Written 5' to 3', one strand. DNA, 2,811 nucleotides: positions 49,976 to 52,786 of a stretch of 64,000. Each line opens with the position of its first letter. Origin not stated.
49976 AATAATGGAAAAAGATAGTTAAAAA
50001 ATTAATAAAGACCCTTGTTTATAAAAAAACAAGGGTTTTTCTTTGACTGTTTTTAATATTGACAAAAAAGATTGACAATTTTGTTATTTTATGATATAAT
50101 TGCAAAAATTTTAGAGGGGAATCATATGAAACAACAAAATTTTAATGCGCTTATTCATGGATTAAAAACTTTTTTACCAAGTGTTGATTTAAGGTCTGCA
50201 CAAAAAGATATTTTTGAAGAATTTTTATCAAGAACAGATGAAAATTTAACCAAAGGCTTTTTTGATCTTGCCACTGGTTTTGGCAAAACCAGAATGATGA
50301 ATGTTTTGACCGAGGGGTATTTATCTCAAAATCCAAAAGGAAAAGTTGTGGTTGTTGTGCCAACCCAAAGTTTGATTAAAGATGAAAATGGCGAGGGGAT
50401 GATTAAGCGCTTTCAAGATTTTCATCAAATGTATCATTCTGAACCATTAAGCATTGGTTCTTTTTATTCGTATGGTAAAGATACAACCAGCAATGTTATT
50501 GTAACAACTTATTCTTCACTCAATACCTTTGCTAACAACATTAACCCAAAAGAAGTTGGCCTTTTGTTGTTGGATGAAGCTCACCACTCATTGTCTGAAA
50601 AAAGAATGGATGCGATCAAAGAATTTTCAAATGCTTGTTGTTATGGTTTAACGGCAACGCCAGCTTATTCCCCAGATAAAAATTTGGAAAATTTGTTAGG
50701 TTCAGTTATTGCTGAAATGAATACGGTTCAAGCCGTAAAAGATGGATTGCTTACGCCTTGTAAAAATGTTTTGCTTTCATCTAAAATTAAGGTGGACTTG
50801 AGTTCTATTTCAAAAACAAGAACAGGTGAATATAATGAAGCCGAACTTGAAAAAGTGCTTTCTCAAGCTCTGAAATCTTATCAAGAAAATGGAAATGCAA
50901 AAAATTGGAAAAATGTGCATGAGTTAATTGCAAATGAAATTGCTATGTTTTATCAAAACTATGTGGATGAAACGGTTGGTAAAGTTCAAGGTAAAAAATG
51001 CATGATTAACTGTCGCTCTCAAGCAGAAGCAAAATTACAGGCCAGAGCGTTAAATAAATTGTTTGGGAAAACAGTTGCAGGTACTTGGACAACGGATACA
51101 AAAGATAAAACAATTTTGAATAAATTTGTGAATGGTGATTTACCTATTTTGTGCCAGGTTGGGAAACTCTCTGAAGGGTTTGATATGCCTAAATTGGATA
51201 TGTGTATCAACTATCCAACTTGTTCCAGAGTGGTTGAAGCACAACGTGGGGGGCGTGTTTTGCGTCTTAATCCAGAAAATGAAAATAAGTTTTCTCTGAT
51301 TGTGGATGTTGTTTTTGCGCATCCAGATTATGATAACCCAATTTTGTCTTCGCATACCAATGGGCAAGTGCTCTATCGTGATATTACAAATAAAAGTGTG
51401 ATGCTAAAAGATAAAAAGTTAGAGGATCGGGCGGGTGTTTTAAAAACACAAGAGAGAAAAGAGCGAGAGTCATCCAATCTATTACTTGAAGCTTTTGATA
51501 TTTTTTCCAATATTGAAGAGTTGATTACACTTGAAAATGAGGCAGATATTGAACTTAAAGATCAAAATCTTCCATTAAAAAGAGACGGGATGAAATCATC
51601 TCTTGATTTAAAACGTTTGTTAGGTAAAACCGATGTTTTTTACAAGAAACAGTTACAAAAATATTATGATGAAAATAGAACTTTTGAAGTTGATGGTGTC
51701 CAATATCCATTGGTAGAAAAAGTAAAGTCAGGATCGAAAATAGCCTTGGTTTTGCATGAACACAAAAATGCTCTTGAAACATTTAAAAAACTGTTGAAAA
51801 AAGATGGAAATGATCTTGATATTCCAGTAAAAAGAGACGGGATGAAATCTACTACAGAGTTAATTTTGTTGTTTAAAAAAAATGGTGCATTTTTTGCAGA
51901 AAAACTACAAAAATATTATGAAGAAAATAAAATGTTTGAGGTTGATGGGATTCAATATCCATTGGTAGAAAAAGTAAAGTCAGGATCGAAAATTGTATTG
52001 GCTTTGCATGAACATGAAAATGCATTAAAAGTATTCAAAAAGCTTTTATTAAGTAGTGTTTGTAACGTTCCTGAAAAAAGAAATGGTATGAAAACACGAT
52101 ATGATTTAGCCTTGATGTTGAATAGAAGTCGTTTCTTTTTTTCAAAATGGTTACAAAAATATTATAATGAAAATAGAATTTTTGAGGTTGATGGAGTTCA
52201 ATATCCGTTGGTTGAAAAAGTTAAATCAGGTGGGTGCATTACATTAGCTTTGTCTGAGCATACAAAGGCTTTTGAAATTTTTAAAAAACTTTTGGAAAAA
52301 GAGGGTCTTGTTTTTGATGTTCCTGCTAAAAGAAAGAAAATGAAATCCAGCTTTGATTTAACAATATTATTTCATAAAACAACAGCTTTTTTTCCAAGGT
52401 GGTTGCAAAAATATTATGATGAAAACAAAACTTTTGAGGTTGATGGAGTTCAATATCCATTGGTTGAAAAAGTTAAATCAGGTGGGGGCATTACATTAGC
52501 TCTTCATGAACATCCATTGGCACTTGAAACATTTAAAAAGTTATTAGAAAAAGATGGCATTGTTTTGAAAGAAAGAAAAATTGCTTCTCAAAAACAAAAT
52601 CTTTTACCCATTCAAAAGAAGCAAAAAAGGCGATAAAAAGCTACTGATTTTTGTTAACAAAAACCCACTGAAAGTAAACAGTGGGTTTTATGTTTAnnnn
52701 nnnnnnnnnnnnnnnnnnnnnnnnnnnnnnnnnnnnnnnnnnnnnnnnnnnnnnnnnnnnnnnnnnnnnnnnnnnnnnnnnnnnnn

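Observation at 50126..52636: SF2 helicase fused to four 82-84 aa tandem repeats of an unrecognised domain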

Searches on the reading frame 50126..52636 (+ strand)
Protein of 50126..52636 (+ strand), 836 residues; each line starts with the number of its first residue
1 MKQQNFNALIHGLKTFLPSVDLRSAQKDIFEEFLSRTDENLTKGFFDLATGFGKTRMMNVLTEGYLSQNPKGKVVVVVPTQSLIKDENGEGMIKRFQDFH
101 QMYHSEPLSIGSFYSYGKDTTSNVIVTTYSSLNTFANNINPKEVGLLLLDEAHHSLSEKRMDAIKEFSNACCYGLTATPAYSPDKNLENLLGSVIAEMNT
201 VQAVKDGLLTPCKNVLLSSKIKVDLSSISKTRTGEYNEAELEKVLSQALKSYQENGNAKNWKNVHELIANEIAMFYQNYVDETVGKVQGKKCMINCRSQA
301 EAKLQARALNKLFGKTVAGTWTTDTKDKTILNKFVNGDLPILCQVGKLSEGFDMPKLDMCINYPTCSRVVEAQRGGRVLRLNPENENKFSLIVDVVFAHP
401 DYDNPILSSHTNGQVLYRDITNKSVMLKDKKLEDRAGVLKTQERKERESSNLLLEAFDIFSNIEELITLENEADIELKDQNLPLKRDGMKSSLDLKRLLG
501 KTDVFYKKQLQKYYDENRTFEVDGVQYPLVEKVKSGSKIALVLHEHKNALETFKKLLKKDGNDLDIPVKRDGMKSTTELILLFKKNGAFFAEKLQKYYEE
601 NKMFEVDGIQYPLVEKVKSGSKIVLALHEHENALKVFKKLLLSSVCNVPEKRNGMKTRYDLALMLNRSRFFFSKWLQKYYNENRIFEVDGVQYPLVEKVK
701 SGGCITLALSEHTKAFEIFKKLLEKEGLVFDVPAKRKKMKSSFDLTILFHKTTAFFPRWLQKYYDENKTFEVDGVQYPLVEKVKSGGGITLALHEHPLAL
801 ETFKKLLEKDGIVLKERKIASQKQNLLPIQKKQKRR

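Call 3: search_protein_families(library=pfam, proteins=[window:50126-52636:+], max_evalue=1)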
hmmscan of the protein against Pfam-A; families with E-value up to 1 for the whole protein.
window:50126-52636:+ (836 aa): 11 families
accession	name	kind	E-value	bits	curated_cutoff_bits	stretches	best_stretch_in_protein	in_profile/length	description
PF04851.21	ResIII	-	1.6e-25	90.4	22.5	1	20-180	2-163/164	Type III restriction enzyme, res subunit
PF18766.7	SWI2_SNF2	-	1.8e-11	44.5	26.7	1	41-223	18-199/221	SWI2/SNF2 ATPase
PF00270.35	DEAD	-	2.1e-11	44.3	26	1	25-180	3-161/167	DEAD/DEAH box helicase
PF00271.37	Helicase_C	-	1.2e-07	32.4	23.5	1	282-381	8-109/110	Helicase conserved C-terminal domain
PF01739.24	CheR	-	0.0022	17.9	27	1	223-297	72-143/195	CheR methyltransferase, SAM binding domain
PF00176.29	SNF2-rel_dom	-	0.0083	15.7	24.9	1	50-192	26-176/290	SNF2-related domain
PF13401.12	AAA_22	-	0.009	16.8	27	1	50-170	14-110/130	AAA domain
PF05640.19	NKAIN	-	0.01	15.7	25.9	0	595-638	124-169/206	Na,K-Atpase Interacting protein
PF17545.7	DUF5461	-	0.029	15.1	25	0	521-548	54-81/93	Family of unknown function (DUF5461)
PF24496.1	DUF7588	-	0.41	10.9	27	0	651-685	28-62/65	Domain of unknown function (DUF7588)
PF18093.7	Trm5_N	-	0.98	9.7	22.7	0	801-826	10-35/47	tRNA methyltransferase 5 N-terminal domain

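Call 4: search_protein_families(library=ncbifam, proteins=[window:50126-52636:+], max_evalue=1)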
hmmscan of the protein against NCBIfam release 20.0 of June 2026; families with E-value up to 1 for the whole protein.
window:50126-52636:+ (836 aa): 9 families
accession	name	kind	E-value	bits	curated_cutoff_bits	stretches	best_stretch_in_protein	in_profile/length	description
TIGR04095.1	dnd_restrict_1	equivalog_domain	1.6e-15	57.1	600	1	21-404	8-403/451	DNA phosphorothioation system restriction enzyme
NF053632.1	heli_RadD_YejH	equivalog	1e-09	37.3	720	1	21-395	2-354/573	DNA repair helicase RadD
NF010337.0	PRK13766.1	equivalog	3.3e-09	35.4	610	2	47-262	36-250/781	Hef nuclease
NF046051.1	restrict_EcoAI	equivalog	1.8e-07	30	550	1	46-465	182-585/768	EcoAI/FtnUII family type I restriction enzme subunit R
TIGR03117.2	cas_csf4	equivalog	0.0009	17.5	400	1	25-85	132-190/800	type IV CRISPR-associated DEAD/DEAH-box helicase Csf4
NF045503.1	repair_heli_XPB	equivalog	0.0023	16.6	610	1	309-389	434-517/548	DNA repair helicase XPB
NF041063.1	DpdF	equivalog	0.061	11.9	550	1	47-88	164-203/813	protein DpdF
NF008744.0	PRK11776.1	equivalog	0.086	11.4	524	1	279-378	232-333/460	ATP-dependent RNA helicase DbpA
TIGR03351.1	PhnX-like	hypoth_equivalog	0.19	11.7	218.9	0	506-543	73-110/220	phosphonatase-like hydrolase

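Call 6: find_homologous_proteins(query=window:50126-52633:+)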
Query window:50126-52633:+ (836 aa): 117 proteins with E <= 0.001 among 8000 candidates.
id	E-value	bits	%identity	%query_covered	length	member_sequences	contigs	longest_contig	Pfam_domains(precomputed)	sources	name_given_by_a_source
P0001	0.0e+0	1732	92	100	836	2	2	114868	PF00270.36,PF18766.8,PF00271.38,PF04851.22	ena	-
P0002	0.0e+0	1593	80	97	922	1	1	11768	PF00270.36,PF18766.8,PF00271.38,PF04851.22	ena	-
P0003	0.0e+0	1593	77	97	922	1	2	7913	PF00270.36,PF18766.8,PF00271.38,PF04851.22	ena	-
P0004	0.0e+0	1578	78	97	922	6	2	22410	PF00270.36,PF18766.8,PF00271.38,PF07719.24,PF04851.22,PF05640.20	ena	-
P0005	0.0e+0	1557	79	97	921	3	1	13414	PF00270.36,PF18766.8,PF00271.38,PF04851.22,PF05640.20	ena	-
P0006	0.0e+0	1531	78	100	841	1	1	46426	PF00270.36,PF18766.8,PF00271.38,PF04851.22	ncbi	-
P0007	0.0e+0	1469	80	100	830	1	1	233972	PF00270.36,PF18766.8,PF00271.38,PF04851.22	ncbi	-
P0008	0.0e+0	1433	78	100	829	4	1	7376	PF00270.36,PF18766.8,PF00271.38,PF04851.22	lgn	-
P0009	0.0e+0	1423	72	97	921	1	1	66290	PF13267.12,PF00270.36,PF18766.8,PF00271.38,PF04851.22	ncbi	-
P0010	0.0e+0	1415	77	100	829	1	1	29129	PF00270.36,PF18766.8,PF00271.38,PF04851.22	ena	-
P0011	0.0e+0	1415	77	100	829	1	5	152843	PF00270.36,PF18766.8,PF00271.38,PF04851.22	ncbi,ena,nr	ncbi:MAG: DEAD/DEAH box helicase family protein [Alphaproteobacteria bacterium]|nr:DEAD/DEAH box hel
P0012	0.0e+0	1358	73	100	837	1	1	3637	PF00270.36,PF18766.8,PF00271.38,PF04851.22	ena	-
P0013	0.0e+0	1316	80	87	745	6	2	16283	PF00270.36,PF18766.8,PF00271.38,PF04851.22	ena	-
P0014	0.0e+0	1240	61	98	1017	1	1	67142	PF00270.36,PF01564.24,PF18766.8,PF00271.38,PF04851.22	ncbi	-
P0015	0.0e+0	1217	60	98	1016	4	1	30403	PF00270.36,PF18766.8,PF00271.38,PF04851.22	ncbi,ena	-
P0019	0.0e+0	1097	77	66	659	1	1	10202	PF23362.2,PF00266.26,PF00271.38,PF08612.17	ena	-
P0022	7.3e-265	899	76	63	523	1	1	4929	PF00270.36,PF00176.30,PF18766.8,PF00271.38,PF04851.22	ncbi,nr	ncbi:MAG: DEAD/DEAH box helicase family protein, partial [Alphaproteobacteria bacterium]|nr:DEAD/DEA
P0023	1.9e-205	703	43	96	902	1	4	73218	PF00270.36,PF00176.30,PF18766.8,PF00271.38,PF04851.22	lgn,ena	-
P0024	7.5e-178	611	45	72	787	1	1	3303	PF00271.38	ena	-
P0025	7.6e-168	578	39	96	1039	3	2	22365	PF00270.36,PF00176.30,PF18766.8,PF00271.38,PF04851.22,PF21984.3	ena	-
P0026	7.3e-166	572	40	93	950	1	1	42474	PF00270.36,PF00176.30,PF18766.8,PF04851.22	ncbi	-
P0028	3.5e-151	523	39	98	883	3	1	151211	PF00270.36,PF00176.30,PF18766.8,PF00271.38,PF04851.22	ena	-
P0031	3.0e-131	457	42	69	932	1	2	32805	PF08279.19,PF00270.36,PF00176.30,PF27303.1,PF13518.13,PF18766.8,PF00271.38,PF04851.22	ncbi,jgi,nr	ncbi:MAG: DEAD/DEAH box helicase [Alphaproteobacteria bacterium]|nr:DEAD/DEAH box helicase [Alphapro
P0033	2.6e-129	451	36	98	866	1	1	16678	PF00270.36,PF00176.30,PF18766.8,PF00271.38,PF04851.22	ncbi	-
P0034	1.2e-128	449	35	95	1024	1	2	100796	PF00270.36,PF18766.8,PF04851.22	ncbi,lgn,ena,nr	ncbi:MAG: DEAD/DEAH box helicase family protein [Alphaproteobacteria bacterium]|nr:DEAD/DEAH box hel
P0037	2.4e-118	414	39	67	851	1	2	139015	PF00270.36,PF18766.8,PF00271.38,PF04851.22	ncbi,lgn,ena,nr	ncbi:MAG: DEAD/DEAH box helicase family protein [Alphaproteobacteria bacterium]|nr:DEAD/DEAH box hel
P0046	1.9e-34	137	32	47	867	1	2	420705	PF00270.36,PF00271.38,PF04851.22,PF15088.12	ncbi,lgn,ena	-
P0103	5.3e-5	40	24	31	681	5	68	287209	PF00270.36,PF18766.8,PF00271.38,PF04851.22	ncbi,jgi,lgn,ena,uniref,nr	ncbi:DEAD/DEAH box helicase (plasmid) [Anabaena sp. FACHB-709]|uniref:Putative helicase n=1 Tax=Tric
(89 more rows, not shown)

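Call 7: search_protein_families(library=padloc, proteins=[window:50126-52633:+], max_evalue=1)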
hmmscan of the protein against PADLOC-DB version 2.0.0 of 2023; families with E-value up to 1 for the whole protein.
window:50126-52633:+ (836 aa): 15 families
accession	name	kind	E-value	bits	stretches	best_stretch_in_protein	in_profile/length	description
PDLC02707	PbeA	-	2.8e-23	80.4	1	20-401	251-635/672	PbeA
PDLC02706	PbeA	-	1.2e-19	68.4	2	23-186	271-438/722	PbeA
PDLC02704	PbeA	-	1.6e-15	54.6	1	20-400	253-648/682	PbeA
PDLC02703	PbeA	-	5.6e-14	49.6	1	42-398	262-616/626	PbeA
PDLC03659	mREase_IV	-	6.7e-08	28.8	1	116-381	306-553/945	Type IV methyl-directed restriction enzyme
PDLC00176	HamB1|HamB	-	2e-07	27.5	1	47-160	157-270/845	DEAD-box helicase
PDLC00186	HamB1|HamB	-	1e-06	25.1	1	50-160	170-280/864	DEAD-box helicase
PDLC03041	REase_I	-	2.1e-06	24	1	119-286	424-589/1099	Type I restriction enzyme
PDLC01439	typeIV_DinG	-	5.7e-06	23.2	2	286-356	404-471/575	CAS-IV-A; associated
PDLC03049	REase_I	-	8.7e-05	18.7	1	48-228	194-370/807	Type I restriction enzyme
PDLC01321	typeIV_DinG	-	0.0022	14.9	1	45-86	20-61/559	CAS-IV-A; associated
PDLC01007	typeIV_DinG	-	0.0027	14.4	1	45-86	20-61/676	CRISPR type AFERR-associated DEAD/DEAH-box helicase Csf4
PDLC01730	typeIV_DinG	-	0.0052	13.1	1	18-85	113-182/802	Csf4_1_IVA1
PDLC00200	HamB2|HamB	-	0.0091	12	1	50-167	170-291/865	DEAD-box helicase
PDLC02843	DpdE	-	0.043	9.7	1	51-154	185-265/1091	DpdE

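Call 8: search_protein_families(library=phrogs, proteins=[window:50126-52633:+], max_evalue=1)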
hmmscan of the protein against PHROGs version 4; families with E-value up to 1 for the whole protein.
window:50126-52633:+ (836 aa): 10 families
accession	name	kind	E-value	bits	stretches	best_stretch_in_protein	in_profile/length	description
phrog_16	-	DNA, RNA and nucleotide metabolism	7.4e-47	161.1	1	16-470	267-659/986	DNA helicase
phrog_9690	-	DNA, RNA and nucleotide metabolism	1.9e-07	31.5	1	142-387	39-260/306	DNA helicase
phrog_4443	-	unknown function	0.0035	18.4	0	511-538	43-69/101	-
phrog_19209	-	unknown function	0.01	16.7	0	678-698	10-30/74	-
phrog_5902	-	unknown function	0.01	16.1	1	19-134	31-146/359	-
phrog_34073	-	unknown function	0.036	15.2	0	507-527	21-41/77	-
phrog_6041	-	unknown function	0.11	13.4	0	604-629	21-46/69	-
phrog_18414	-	unknown function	0.27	12.8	0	521-548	56-83/95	-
phrog_25401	-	DNA, RNA and nucleotide metabolism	0.68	11.1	0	663-720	21-78/97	DNA binding protein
phrog_16188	-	unknown function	0.95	10.7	0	542-560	63-81/82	-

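Call 22: find_encoding_contigs(protein=window:50126-52633:+, flank=10000, max_places=4)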
Protein window:50126-52633:+ (836 aa): no gene with exactly this product is on record in the collection.

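Call 24: find_encoding_contigs(protein=P0001, flank=10000, max_places=3)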
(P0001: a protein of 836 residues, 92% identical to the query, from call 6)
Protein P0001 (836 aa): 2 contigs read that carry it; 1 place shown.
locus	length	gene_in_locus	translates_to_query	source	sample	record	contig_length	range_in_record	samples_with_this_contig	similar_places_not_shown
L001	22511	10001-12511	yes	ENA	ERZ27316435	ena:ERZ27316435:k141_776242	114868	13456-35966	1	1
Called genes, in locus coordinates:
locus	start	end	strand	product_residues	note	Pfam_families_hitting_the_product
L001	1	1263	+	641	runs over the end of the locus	PF02824:TGS, PF07973:tRNA_SAD, PF00587:tRNA-synt_2b, PF03129:HGTP_anticodon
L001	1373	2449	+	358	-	PF13641:Glyco_tranf_2_3, PF00535:Glycos_transf_2, PF10111:Glyco_tranf_2_2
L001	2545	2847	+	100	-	PF01381:HTH_3 (weak)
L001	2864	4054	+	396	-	PF13657:Couple_hipA, PF07804:HipA_C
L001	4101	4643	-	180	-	PF00160:Pro_isomerase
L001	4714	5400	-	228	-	PF02348:CTP_transf_3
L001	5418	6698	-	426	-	PF07690:MFS_1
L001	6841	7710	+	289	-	PF06325:PrmA, PF02353:CMAS (faint), PF03848:TehB (weak), PF05175:MTS, PF13489:Methyltransf_23, PF13847:Methyltransf_31, PF08241:Methyltransf_11 (weak), PF13649:Methyltransf_25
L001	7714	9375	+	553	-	PF01321:Creatinase_N, PF16189:Creatinase_N_2, PF00557:Peptidase_M24, PF16188:Peptidase_M24_C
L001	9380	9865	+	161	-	PF01668:SmpB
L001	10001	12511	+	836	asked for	PF00270:DEAD, PF04851:ResIII, PF18766:SWI2_SNF2, PF00271:Helicase_C (weak)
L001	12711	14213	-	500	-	PF00071:Ras (weak), PF01926:MMR_HSR1, PF02421:FeoB_N, PF04548:AIG1, PF00009:GTP_EFTU, PF02421:FeoB_N, PF01926:MMR_HSR1, PF14714:KH_dom-like, +10 more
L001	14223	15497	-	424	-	PF13570:Beta-prop_ACSF4, PF01011:PQQ (faint), PF07774:EMC1_C (faint), PF25293:Beta-prop_EMC1_N (faint), PF13360:PQQ_2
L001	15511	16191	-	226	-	PF10858:DUF2659 (weak), PF09976:TPR_21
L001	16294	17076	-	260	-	PF00106:adh_short, PF08659:KR, PF13561:adh_short_C2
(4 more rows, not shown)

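Call 26: find_encoding_contigs(protein=P0014, flank=6000, max_places=2)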
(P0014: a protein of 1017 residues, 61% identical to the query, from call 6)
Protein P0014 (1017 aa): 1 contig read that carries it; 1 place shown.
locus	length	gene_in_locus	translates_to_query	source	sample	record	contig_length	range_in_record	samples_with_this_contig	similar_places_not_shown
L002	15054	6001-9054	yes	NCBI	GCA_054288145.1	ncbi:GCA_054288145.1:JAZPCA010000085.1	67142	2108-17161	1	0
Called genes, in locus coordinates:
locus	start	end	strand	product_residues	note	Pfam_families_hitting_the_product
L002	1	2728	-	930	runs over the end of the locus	PF00005:ABC_tran (faint), PF02463:SMC_N (faint), PF13175:AAA_15 (faint), PF13555:AAA_29 (faint), PF20703:nSTAND1 (faint), PF17760:UvrA_inter, PF00684:DnaJ_CXXCXGXG (faint), PF17755:UvrA_DNA-bind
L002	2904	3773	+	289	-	PF06325:PrmA, PF05175:MTS, PF13489:Methyltransf_23 (weak), PF02353:CMAS (weak), PF02475:TRM5-TYW2_MTfase (weak), PF13847:Methyltransf_31, PF08241:Methyltransf_11 (weak), PF13649:Methyltransf_25, +1 more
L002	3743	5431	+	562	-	PF01321:Creatinase_N, PF16189:Creatinase_N_2, PF00557:Peptidase_M24, PF16188:Peptidase_M24_C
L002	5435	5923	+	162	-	PF01668:SmpB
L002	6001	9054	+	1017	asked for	PF00270:DEAD, PF04851:ResIII, PF18766:SWI2_SNF2, PF00271:Helicase_C (weak), PF01564:Spermine_synth (faint)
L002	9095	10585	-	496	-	PF00009:GTP_EFTU (weak), PF00071:Ras, PF01926:MMR_HSR1, PF02421:FeoB_N, PF04548:AIG1 (weak), PF02421:FeoB_N, PF01926:MMR_HSR1, PF14714:KH_dom-like, +8 more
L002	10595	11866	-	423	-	PF01011:PQQ (faint), PF07774:EMC1_C (faint), PF13360:PQQ_2, PF13570:Beta-prop_ACSF4, PF25293:Beta-prop_EMC1_N (faint), PF13360:PQQ_2 (weak)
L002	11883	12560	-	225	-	PF10858:DUF2659, PF09976:TPR_21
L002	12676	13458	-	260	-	PF00106:adh_short, PF08659:KR, PF13561:adh_short_C2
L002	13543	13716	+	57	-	-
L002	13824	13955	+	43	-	-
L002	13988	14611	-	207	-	PF02661:Fic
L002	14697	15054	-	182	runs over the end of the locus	PF13730:HTH_36 (weak)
